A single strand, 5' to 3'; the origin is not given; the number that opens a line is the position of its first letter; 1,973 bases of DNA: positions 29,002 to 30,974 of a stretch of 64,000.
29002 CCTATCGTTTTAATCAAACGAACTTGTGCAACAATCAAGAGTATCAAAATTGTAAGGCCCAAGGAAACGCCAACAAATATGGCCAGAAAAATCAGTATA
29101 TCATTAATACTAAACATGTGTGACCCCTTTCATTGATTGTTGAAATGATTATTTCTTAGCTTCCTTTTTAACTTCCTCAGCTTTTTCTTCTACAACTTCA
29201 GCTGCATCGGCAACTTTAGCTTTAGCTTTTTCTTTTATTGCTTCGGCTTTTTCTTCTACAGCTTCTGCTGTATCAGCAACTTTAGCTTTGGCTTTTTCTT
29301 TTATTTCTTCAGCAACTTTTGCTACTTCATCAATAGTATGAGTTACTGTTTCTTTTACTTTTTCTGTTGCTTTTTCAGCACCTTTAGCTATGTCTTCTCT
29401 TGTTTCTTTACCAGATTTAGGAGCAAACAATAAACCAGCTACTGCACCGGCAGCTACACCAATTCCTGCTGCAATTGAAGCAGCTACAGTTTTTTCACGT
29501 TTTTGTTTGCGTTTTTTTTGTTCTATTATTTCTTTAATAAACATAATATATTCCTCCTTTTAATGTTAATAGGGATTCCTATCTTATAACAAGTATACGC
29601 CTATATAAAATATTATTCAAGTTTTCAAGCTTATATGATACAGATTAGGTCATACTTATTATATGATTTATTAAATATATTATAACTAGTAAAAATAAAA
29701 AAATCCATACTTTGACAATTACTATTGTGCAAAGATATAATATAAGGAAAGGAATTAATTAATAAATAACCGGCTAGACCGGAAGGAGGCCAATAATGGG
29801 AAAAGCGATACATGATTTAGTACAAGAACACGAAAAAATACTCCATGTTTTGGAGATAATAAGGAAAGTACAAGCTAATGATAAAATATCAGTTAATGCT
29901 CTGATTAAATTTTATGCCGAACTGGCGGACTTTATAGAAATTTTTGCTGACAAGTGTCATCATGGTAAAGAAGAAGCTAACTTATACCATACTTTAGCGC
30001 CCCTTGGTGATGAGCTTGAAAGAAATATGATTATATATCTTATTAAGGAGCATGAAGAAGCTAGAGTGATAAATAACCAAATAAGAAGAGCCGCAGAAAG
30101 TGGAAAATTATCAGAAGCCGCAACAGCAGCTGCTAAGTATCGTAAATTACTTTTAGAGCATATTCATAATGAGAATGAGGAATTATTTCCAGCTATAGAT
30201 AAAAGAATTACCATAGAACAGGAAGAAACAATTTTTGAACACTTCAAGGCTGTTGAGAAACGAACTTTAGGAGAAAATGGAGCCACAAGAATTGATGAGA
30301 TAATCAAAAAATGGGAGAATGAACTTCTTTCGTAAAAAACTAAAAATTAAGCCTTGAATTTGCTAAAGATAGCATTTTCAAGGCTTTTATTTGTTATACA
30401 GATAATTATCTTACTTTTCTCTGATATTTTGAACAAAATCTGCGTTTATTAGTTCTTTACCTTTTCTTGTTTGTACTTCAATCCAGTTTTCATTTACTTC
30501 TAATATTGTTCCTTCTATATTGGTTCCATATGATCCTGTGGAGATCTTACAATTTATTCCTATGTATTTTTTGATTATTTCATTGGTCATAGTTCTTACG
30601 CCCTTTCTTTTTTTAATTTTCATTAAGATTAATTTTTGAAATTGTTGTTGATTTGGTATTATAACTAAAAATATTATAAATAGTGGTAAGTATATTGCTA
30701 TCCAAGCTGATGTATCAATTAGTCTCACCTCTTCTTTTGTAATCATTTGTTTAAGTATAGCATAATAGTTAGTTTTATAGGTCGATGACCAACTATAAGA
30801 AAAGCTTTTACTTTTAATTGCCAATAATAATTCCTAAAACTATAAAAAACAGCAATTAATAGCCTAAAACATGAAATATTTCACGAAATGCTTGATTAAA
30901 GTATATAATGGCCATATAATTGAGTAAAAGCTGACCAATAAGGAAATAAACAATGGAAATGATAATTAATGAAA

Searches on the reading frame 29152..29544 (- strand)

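Call 77: search_protein_families(library=padloc, proteins=[window:29152-29544:-], max_evalue=0.01)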
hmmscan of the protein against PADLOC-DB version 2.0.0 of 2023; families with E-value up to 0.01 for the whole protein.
window:29152-29544:- (131 aa): 2 families
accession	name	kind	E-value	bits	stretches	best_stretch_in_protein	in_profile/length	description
PDLC00638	ZorA2|ZorA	-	0.0049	13.7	1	55-117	363-425/545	MotA/ExbB/TolQ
PDLC03842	LeoB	-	0.0052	13.7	1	23-120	457-558/568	-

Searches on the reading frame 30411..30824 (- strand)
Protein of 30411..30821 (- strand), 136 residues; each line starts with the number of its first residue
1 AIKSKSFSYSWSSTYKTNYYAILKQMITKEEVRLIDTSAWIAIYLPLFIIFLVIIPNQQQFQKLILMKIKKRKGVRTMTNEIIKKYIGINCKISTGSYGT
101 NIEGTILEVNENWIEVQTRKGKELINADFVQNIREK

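Call 49: search_protein_families(library=pfam, proteins=[window:30411-30821:-], max_evalue=0.01)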
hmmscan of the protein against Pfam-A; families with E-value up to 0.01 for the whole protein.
window:30411-30821:- (136 aa): 1 family
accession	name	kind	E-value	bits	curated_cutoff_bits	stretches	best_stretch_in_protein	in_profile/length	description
PF21838.2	DUF6897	-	5.2e-05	23.3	23.9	1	82-135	5-57/58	Domain of unknown function (DUF6897)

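Call 77: search_protein_families(library=padloc, proteins=[window:30414-30824:-], max_evalue=0.01)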
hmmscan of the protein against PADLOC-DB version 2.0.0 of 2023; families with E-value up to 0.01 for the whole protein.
window:30414-30824:- (137 aa): 0 families
